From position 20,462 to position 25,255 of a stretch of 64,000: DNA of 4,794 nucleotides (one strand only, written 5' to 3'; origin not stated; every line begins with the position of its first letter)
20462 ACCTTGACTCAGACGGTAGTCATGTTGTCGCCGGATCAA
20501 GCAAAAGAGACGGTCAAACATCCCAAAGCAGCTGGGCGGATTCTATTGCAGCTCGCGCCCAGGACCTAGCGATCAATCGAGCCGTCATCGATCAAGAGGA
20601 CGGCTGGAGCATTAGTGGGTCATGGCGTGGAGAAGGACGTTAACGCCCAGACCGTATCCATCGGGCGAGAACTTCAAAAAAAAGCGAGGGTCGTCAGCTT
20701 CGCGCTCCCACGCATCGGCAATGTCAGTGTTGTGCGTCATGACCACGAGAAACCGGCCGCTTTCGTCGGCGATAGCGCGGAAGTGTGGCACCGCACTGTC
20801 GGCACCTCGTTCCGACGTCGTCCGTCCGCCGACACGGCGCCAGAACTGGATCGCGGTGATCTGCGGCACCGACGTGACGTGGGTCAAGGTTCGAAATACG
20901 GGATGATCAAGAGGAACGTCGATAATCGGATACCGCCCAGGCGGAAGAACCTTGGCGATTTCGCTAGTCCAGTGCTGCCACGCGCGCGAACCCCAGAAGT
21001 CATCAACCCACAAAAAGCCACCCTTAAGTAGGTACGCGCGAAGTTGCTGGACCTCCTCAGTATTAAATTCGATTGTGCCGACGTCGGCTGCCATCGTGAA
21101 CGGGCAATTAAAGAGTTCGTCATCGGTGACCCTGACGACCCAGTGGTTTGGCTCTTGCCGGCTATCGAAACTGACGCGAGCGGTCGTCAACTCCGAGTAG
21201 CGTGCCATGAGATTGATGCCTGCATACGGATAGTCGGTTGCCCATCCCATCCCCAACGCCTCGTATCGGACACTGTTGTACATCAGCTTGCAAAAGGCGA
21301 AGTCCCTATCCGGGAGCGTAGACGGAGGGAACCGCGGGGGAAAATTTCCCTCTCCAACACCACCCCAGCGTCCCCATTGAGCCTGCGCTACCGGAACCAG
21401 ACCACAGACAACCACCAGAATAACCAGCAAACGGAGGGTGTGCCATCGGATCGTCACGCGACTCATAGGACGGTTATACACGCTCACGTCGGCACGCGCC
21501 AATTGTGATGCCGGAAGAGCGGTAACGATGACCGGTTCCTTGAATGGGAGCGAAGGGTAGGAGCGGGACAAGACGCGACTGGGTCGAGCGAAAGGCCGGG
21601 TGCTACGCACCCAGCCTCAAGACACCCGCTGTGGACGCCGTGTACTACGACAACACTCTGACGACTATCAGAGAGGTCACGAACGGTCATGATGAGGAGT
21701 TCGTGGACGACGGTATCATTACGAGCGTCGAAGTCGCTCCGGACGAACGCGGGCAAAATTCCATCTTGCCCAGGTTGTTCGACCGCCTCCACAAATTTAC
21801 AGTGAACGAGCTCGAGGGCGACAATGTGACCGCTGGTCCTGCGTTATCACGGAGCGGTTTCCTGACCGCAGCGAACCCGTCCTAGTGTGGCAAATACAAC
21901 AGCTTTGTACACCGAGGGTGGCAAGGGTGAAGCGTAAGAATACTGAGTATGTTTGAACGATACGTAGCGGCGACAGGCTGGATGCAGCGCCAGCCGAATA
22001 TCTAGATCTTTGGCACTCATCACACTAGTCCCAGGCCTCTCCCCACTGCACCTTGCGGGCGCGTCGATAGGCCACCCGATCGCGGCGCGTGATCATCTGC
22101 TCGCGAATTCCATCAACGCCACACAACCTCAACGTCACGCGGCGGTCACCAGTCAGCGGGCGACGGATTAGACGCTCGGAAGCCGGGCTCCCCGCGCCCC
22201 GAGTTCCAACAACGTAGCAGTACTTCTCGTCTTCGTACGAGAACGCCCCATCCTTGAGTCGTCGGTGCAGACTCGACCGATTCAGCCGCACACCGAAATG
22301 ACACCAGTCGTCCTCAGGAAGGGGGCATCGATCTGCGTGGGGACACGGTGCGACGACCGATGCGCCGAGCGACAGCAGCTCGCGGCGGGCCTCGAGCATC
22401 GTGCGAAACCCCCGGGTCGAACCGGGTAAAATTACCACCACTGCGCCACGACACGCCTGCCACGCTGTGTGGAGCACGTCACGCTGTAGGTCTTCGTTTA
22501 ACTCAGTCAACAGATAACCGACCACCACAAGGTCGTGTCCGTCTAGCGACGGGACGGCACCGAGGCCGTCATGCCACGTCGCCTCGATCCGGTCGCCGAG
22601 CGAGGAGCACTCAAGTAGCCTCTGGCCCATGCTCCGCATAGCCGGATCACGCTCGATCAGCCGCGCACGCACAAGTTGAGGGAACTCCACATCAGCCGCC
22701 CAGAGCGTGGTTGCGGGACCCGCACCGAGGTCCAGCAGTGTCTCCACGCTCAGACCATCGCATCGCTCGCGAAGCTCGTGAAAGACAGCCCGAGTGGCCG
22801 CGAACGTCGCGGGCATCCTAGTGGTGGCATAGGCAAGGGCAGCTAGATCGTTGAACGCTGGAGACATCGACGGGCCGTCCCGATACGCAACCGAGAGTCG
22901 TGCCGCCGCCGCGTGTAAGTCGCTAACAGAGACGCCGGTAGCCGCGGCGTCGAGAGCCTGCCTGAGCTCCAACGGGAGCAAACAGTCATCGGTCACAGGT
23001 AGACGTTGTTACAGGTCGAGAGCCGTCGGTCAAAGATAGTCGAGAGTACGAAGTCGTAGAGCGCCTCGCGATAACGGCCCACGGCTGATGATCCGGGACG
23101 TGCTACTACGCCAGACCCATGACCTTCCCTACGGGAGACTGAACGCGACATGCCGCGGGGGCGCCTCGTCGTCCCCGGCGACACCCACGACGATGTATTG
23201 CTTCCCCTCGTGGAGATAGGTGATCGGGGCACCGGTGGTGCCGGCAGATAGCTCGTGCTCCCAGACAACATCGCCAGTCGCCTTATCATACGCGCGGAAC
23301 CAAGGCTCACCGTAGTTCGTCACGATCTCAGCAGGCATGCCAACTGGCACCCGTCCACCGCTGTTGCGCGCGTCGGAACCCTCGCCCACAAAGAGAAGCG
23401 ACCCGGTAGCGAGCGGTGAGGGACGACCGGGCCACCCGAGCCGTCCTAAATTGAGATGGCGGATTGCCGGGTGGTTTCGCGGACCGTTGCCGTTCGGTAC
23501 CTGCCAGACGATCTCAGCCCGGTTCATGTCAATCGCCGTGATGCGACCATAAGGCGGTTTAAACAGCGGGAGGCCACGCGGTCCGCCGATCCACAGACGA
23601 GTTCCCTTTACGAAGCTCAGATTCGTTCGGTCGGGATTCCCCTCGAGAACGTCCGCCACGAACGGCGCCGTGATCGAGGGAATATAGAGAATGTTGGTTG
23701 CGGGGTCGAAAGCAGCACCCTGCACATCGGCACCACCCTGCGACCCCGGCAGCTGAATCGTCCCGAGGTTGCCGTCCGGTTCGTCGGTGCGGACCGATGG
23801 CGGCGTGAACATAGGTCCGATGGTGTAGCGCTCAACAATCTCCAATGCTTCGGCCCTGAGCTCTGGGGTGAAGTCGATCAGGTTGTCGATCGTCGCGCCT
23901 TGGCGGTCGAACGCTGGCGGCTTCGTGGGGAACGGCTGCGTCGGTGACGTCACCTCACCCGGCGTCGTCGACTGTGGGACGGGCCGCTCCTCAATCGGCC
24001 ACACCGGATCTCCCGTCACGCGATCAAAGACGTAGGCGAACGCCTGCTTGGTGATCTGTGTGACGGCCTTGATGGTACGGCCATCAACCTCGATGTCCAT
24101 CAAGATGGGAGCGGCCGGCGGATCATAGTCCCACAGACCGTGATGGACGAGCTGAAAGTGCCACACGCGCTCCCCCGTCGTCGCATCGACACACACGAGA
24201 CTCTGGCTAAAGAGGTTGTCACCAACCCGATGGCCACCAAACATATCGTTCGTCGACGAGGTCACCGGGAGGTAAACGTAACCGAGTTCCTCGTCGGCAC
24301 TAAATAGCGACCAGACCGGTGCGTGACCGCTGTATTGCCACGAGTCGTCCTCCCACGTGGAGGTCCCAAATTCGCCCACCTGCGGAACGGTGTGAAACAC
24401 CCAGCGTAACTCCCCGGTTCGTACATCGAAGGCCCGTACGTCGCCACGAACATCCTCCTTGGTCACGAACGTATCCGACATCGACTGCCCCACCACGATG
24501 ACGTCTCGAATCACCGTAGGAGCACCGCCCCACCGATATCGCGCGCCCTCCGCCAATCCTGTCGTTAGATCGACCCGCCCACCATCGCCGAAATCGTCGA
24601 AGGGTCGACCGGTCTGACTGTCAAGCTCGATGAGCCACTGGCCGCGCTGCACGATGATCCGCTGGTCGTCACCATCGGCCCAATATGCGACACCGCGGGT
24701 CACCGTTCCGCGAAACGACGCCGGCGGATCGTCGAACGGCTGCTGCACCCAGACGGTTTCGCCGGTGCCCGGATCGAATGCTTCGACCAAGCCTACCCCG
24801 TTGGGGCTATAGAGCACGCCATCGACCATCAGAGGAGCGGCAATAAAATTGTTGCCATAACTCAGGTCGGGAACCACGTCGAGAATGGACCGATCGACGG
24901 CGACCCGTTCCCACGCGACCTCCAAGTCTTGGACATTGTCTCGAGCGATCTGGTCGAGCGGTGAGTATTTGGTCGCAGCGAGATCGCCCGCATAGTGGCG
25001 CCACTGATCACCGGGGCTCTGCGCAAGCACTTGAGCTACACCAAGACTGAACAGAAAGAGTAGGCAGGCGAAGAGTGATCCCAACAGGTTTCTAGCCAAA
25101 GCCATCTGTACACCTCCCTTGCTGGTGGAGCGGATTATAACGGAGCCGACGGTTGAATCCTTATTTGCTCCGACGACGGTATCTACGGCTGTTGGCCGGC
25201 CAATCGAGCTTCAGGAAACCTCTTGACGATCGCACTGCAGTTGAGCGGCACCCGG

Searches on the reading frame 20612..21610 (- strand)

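Call 28: search_protein_families(library=pfam, proteins=[window:20612-21610:-], max_evalue=0.0001)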
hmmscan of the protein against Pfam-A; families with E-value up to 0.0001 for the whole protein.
window:20612-21610:- (332 aa): 1 family
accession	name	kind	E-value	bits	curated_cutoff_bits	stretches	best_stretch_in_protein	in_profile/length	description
PF13709.12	DUF4159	-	2.1e-32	112.7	25.9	1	114-330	5-202/202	Domain of unknown function (DUF4159)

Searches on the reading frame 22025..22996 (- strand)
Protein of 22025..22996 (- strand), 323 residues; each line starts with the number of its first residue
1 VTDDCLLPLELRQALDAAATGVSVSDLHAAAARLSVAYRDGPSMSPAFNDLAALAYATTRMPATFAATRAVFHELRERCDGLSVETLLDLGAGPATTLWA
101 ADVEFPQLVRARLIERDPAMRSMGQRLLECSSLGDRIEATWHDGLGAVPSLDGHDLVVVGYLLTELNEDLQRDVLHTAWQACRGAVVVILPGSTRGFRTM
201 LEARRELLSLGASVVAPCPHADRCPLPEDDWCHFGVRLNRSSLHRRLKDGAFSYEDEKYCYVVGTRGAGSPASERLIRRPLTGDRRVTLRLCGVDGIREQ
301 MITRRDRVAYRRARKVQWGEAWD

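Call 27: search_protein_families(library=pfam, proteins=[window:22025-22996:-], max_evalue=0.00001)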
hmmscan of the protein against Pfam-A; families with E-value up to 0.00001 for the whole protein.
window:22025-22996:- (323 aa): 1 family
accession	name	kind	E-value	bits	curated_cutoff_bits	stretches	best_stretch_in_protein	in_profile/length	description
PF09243.16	Rsm22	-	1.6e-67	228.2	23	1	52-322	3-274/275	Mitochondrial small ribosomal subunit Rsm22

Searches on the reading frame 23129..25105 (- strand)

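Call 27: search_protein_families(library=pfam, proteins=[window:23129-25105:-], max_evalue=0.00001)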
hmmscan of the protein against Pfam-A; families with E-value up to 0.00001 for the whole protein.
window:23129-25105:- (658 aa): 2 families
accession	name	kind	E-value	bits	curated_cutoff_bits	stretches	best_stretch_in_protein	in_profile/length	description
PF01011.28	PQQ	-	1.3e-177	592.6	26.7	1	35-638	1-595/595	Glucose/ethanol/alcohol dehydrogenase, beta-propeller domain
PF13360.13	PQQ_2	-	2e-15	57.5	27.6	0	520-641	3-80/233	Outer membrane protein assembly factor BamB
